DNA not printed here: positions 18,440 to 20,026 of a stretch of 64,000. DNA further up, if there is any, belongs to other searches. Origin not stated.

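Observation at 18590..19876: DegT-family enzyme with His replacing the catalytic Lys plus a Cys cluster: a 3-dehydratase for 3,6-dideoxyhexose (colitose-type) synthesis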

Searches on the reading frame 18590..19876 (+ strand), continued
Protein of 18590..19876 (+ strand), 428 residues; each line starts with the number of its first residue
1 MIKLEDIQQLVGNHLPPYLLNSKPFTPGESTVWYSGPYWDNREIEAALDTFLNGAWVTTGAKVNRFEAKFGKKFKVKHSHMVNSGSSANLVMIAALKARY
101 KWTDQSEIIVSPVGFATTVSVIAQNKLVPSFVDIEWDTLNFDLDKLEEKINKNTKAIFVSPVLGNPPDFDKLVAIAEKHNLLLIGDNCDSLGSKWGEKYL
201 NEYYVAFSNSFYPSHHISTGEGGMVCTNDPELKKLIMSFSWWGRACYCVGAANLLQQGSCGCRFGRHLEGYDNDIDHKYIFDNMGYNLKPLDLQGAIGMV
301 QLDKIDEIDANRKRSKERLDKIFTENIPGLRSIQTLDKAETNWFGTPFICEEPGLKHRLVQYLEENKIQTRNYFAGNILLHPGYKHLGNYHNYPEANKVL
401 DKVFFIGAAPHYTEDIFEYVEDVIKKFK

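Call 50: search_protein_families(library=pfam, proteins=[L003:2422-3588:+, L003:3595-4422:+, L003:4428-5006:+, L003:5425-7545:+, L003:7631-8353:+, L003:8356-9945:+, L003:11269-12684:+, L003:14028-14951:+, L003:18540-19502:+, L003:19507-20490:+], max_evalue=0.001)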
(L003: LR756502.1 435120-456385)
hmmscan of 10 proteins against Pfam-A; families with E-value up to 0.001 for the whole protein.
L003:2422-3588:+ (389 aa): 1 family
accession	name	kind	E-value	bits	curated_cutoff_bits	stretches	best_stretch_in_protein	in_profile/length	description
PF01041.23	DegT_DnrJ_EryC1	-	2.2e-53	182.2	19.8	1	21-383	12-355/360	DegT/DnrJ/EryC1/StrS aminotransferase family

L003:3595-4422:+ (276 aa): 1 family
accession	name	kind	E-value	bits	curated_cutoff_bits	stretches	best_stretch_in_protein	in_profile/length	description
PF05050.19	Methyltransf_21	-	2.7e-12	47.6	22.7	1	45-247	1-172/173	Methyltransferase FkbM domain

L003:4428-5006:+ (193 aa): 0 families

L003:5425-7545:+ (707 aa): 27 families (the best 25 are shown)
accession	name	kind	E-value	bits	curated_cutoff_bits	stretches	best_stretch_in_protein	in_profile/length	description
PF07724.20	AAA_2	-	1.7e-70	236.8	27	1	422-596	1-166/166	AAA domain (Cdc48 subfamily)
PF17871.7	AAA_lid_9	-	5.2e-33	113.5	22.8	1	230-331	2-103/104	AAA lid domain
PF00004.35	AAA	-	1.8e-26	93.6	21.2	2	91-219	2-126/131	ATPase family associated with various cellular activities (AAA)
PF10431.15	ClpB_D2-small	-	1.6e-21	76.6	21.9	1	602-679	1-78/81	C-terminal, D2-small domain, of ClpB protein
PF07728.20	AAA_5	-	4.1e-21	75.9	22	2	427-553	2-130/139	AAA domain (dynein-related subfamily)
PF00158.32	Sigma54_activat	-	1.2e-13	51.6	20.2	1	425-544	23-141/168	Sigma-54 interaction domain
PF13191.12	AAA_16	-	3.4e-11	44.4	32.6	1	68-115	2-52/167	AAA ATPase domain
PF13401.12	AAA_22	-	7.5e-11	42.9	27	1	86-175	4-97/130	AAA domain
PF20720.3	nSTAND3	-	6.6e-10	39.3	27.2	0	76-116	8-46/155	Novel STAND NTPase 3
PF13479.12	AAA_24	-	5.7e-07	30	27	1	428-602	6-171/195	AAA domain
PF01695.23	IstB_IS21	-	6.9e-07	29.4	24.1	0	83-152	88-153/238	IstB-like ATP binding protein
PF13173.12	AAA_14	-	1.6e-06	28.6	27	0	429-523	7-88/129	AAA domain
PF05496.18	RuvB_N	-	3.3e-06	27.4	27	0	397-448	10-57/159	Holliday junction DNA helicase RuvB P-loop domain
PF02151.25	UVR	-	3.3e-06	27.1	21.5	1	304-337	2-35/36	UvrB/uvrC motif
PF13238.12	AAA_18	-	7.2e-06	26.9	29.4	0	91-165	2-78/128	AAA domain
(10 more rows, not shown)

L003:7631-8353:+ (241 aa): 1 family
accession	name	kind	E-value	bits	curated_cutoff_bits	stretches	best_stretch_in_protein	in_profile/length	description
PF00535.33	Glycos_transf_2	-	1.4e-10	41.8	23.3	1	6-158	2-160/168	Glycosyl transferase family 2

L003:8356-9945:+ (530 aa): 2 families
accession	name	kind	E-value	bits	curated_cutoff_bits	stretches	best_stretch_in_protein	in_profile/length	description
PF03414.19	Glyco_transf_6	-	4.2e-44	151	25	1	250-469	72-301/313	Glycosyltransferase family 6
PF00535.33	Glycos_transf_2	-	6.4e-05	23.4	23.3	1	17-136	8-130/168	Glycosyl transferase family 2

L003:11269-12684:+ (472 aa): 3 families
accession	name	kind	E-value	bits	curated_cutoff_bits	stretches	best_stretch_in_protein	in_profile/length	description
PF04321.23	RmlD_sub_bind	-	1e-14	54.7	27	1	5-153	2-148/287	RmlD substrate binding domain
PF00535.33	Glycos_transf_2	-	1.5e-10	41.7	23.3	1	245-379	1-131/168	Glycosyl transferase family 2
PF01370.27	Epimerase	-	1.5e-09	38.1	20.9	1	51-157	57-173/240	NAD dependent epimerase/dehydratase family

L003:14028-14951:+ (308 aa): 1 family
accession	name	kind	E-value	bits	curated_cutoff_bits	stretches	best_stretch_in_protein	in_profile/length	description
PF01531.22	Glyco_transf_11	-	5.3e-12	46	23.9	1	120-263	125-281/298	Glycosyl transferase family 11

L003:18540-19502:+ (321 aa): 0 families

L003:19507-20490:+ (328 aa): 0 families
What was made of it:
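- The SDR is fused to a GT2 domain in L003 (call 50).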

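Call 51: search_protein_families(library=pfam, proteins=[L011:4188-5315:+, L011:5456-6628:+, L011:6636-7568:+, L011:7003-7800:+, L011:8435-9799:+, L011:11334-12137:+, L011:12137-13081:+, L011:13048-14073:+, L011:14307-15269:+, L011:17149-18714:+], max_evalue=0.001)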
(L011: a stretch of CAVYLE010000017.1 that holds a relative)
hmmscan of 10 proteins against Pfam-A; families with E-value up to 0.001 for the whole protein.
L011:4188-5315:+ (376 aa): 1 family
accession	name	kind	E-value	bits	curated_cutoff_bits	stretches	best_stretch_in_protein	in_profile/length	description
PF01757.29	Acyl_transf_3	-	1.9e-22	80.2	31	1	21-358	2-324/326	Acyltransferase domain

L011:5456-6628:+ (391 aa): 5 families
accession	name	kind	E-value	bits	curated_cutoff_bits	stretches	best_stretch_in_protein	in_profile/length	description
PF13439.12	Glyco_transf_4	-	4.1e-14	53.4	28.5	1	40-184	19-166/170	Glycosyltransferase Family 4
PF00534.26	Glycos_transf_1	-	2.3e-11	44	26.4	1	198-348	12-158/172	Glycosyl transferases group 1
PF13579.12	Glyco_trans_4_4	-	2.4e-10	41.4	29.7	1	40-176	18-148/158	Glycosyl transferase 4-like domain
PF13692.12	Glyco_trans_1_4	-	1.8e-08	35.2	27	1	202-346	2-140/142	Glycosyl transferases group 1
PF13477.12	Glyco_trans_4_2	-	3e-06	27.9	23.4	1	40-128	24-112/139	Glycosyl transferase 4-like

L011:6636-7568:+ (311 aa): 8 families
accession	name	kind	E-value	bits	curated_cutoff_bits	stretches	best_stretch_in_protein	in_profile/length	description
PF01370.27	Epimerase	-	2.4e-63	214.2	20.9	1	7-239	1-240/240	NAD dependent epimerase/dehydratase family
PF16363.11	GDP_Man_Dehyd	-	2.2e-47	162.6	27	1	8-279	1-309/332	GDP-mannose 4,6 dehydratase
PF01073.25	3Beta_HSD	-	3.5e-28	98.9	22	1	8-225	1-227/280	3-beta hydroxysteroid dehydrogenase/isomerase family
PF02719.21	Polysacc_synt_2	-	1.7e-20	73.9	20.2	1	7-274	1-253/293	Polysaccharide biosynthesis protein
PF04321.23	RmlD_sub_bind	-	2.5e-14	53.5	27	1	5-302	1-282/287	RmlD substrate binding domain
PF07993.18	NAD_binding_4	-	1.7e-10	40.9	20.1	1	58-175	78-209/258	Male sterility protein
PF13460.12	NAD_binding_10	-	1.5e-07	31.9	27.2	1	11-127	1-106/184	NAD(P)H-binding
PF05368.20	NmrA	-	6.9e-05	23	27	1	4-119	2-107/298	NmrA-like family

L011:7003-7800:+ (266 aa): 0 families

L011:8435-9799:+ (455 aa): 0 families

L011:11334-12137:+ (268 aa): 3 families
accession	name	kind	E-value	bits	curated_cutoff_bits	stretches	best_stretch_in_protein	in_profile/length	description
PF00456.26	Transketolase_N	-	8.5e-43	147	22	1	8-250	6-259/334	Transketolase, thiamine diphosphate binding domain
PF13292.11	DXP_synthase_N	-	5.2e-08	32.9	21.2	1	7-173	21-171/274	1-deoxy-D-xylulose-5-phosphate synthase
PF00676.26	E1_dh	-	0.00012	21.6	22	1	86-210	70-197/300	Dehydrogenase E1 component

L011:12137-13081:+ (315 aa): 3 families
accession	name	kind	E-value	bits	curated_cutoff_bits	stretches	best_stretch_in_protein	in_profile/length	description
PF02780.25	Transketolase_C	-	1.3e-29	103.1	25.9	1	174-297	1-124/124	Transketolase, C-terminal domain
PF02779.29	Transket_pyr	-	9.9e-28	97.4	27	1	1-156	5-167/174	Transketolase, pyrimidine binding domain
PF22613.1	Transketolase_C_1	-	0.00062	20.4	27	0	182-241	11-55/113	Transketolase-like TK C-terminal domain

L011:13048-14073:+ (342 aa): 2 families
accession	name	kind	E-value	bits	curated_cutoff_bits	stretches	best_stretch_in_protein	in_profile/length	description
PF00535.33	Glycos_transf_2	-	5.4e-27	95.2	23.3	1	21-181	1-165/168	Glycosyl transferase family 2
PF10111.15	Glyco_tranf_2_2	-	3.4e-05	23.9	27.3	1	25-112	4-92/276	Glycosyltransferase like family 2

L011:14307-15269:+ (321 aa): 9 families
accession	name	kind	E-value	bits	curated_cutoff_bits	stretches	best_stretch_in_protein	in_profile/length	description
PF01370.27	Epimerase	-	7.8e-51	173.2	20.9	1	4-235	1-240/240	NAD dependent epimerase/dehydratase family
PF16363.11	GDP_Man_Dehyd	-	1.8e-41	143.1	27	1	5-300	1-332/332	GDP-mannose 4,6 dehydratase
PF01073.25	3Beta_HSD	-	3.3e-14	53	22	1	5-222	1-230/280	3-beta hydroxysteroid dehydrogenase/isomerase family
PF04321.23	RmlD_sub_bind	-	3.7e-13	49.6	27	1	3-155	2-138/287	RmlD substrate binding domain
PF07993.18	NAD_binding_4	-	2.7e-11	43.6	20.1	1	6-54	1-52/258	Male sterility protein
PF02719.21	Polysacc_synt_2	-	3.2e-10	40.1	20.2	1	4-241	1-235/293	Polysaccharide biosynthesis protein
PF13460.12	NAD_binding_10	-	1.7e-09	38.3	27.2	1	8-149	1-127/184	NAD(P)H-binding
PF00106.31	adh_short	-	8.7e-06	25.8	26.6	1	2-157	1-164/195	short chain dehydrogenase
PF05368.20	NmrA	-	5.7e-05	23.3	27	1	2-66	3-68/298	NmrA-like family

L011:17149-18714:+ (522 aa): 1 family
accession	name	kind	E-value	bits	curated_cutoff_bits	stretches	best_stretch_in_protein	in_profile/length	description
PF04932.20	Wzy_C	-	3.7e-12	46.7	31.7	1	257-421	2-149/149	O-Antigen ligase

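Call 52: search_solved_structures(query=L003:2422-3588:+, max_evalue=1e-20, show_alignments=1)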
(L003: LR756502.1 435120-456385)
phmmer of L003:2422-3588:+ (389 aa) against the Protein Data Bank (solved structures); distinct sequences matched with E-value up to 1e-20: 9.
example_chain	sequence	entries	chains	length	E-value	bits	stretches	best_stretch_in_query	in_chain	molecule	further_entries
2gms_A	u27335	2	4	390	1.2e-58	202.3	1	3-383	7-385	Putative pyridoxamine 5-phosphate-dependent dehydrase, Wbdk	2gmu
3b8x_A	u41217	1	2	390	1.5e-57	198.8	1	3-383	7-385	Pyridoxamine 5-phosphate-dependent dehydrase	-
2r0t_A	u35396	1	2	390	2.4e-57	198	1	3-383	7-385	Pyridoxamine 5-phosphate-dependent dehydrase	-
3gr9_A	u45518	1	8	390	6.8e-57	196.6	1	3-383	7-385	ColD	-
3bcx_A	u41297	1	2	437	1.4e-40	142.9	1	38-382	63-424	CDP-6-deoxy-L-threo-D-glycero-4-hexulose-3-dehydrase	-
3bb8_A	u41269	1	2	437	2.5e-39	138.8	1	38-382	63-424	CDP-4-keto-6-deoxy-D-glucose-3-dehydrase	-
9wvy_A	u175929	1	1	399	8.4e-25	90.9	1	24-265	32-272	Putative NDP-4-keto-6-deoxyglucose-3-dehydratase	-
3bn1_A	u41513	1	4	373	7.9e-21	77.9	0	30-219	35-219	Perosamine synthetase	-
3dr7_A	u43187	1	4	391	9.4e-21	77.6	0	30-219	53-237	Putative perosamine synthetase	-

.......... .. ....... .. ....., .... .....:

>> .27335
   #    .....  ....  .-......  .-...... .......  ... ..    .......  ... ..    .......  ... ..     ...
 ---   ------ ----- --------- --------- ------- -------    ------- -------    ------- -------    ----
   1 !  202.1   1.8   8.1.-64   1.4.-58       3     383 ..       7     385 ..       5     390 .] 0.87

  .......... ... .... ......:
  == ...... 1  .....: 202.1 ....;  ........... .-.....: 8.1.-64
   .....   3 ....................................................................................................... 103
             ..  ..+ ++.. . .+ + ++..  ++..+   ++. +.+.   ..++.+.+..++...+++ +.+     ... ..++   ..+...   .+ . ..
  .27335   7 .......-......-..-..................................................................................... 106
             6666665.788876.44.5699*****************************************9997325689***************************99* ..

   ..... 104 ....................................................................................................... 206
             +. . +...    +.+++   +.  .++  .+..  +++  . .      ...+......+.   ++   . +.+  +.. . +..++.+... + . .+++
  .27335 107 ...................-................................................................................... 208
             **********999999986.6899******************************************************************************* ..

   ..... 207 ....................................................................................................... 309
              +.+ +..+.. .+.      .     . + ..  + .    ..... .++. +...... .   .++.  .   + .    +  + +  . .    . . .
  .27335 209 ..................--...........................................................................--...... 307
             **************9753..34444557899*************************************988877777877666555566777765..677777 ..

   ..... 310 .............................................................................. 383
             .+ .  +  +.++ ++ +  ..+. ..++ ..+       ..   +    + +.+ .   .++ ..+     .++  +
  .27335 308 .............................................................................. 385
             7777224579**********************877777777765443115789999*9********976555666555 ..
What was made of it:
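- L003 has a real ColD in addition to this pair (call 52).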

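Call 55: find_related_loci(query=A1, collection=viral_contigs, flank=10000)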
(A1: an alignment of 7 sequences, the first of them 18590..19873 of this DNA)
Query A1 (428 aa) in viral_contigs; peptide patterns used: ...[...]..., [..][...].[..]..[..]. (x = any residue, [..] = any of these).
600 stretches matched a pattern (row limit reached: there are more); 576 encode a relative of the query (tblastn E <= 1e-3); the best 80 are kept; 80 distinct loci.
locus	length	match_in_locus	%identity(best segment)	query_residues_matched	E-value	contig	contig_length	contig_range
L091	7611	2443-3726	74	1-428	0e+0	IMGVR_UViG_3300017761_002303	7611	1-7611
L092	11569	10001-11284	74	1-428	0e+0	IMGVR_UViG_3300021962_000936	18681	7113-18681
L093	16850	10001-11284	74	1-428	0e+0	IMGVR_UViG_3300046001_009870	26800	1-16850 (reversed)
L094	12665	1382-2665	72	1-428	0e+0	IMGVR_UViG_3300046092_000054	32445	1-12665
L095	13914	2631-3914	71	1-428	0e+0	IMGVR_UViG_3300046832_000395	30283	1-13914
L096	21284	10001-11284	71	1-428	0e+0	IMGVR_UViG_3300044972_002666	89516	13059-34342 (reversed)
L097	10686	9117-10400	71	1-428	0e+0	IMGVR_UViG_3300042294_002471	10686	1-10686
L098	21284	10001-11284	72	1-428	0e+0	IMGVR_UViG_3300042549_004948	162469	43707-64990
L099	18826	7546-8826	73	1-427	0e+0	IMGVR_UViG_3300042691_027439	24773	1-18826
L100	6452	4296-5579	72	1-427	0e+0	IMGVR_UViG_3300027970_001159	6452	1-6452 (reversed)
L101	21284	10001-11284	70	1-428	0e+0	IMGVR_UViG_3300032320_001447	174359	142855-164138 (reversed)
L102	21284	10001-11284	71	1-428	0e+0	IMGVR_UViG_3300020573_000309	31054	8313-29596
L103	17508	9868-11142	72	1-424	0e+0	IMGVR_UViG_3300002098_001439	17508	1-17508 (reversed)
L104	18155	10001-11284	70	1-428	0e+0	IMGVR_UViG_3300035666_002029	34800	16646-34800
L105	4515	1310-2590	71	1-427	0e+0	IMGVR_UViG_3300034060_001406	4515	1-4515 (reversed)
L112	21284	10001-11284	72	1-428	0e+0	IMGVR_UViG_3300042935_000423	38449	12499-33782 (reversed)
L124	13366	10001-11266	63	4-426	0e+0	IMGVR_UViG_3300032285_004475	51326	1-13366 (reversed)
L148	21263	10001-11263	58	7-427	7e-170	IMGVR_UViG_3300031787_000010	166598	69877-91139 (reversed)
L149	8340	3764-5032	58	4-428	1e-169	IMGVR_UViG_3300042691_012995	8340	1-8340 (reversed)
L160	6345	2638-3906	57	4-428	2e-168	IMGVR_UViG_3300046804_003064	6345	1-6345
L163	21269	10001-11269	57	7-427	1e-165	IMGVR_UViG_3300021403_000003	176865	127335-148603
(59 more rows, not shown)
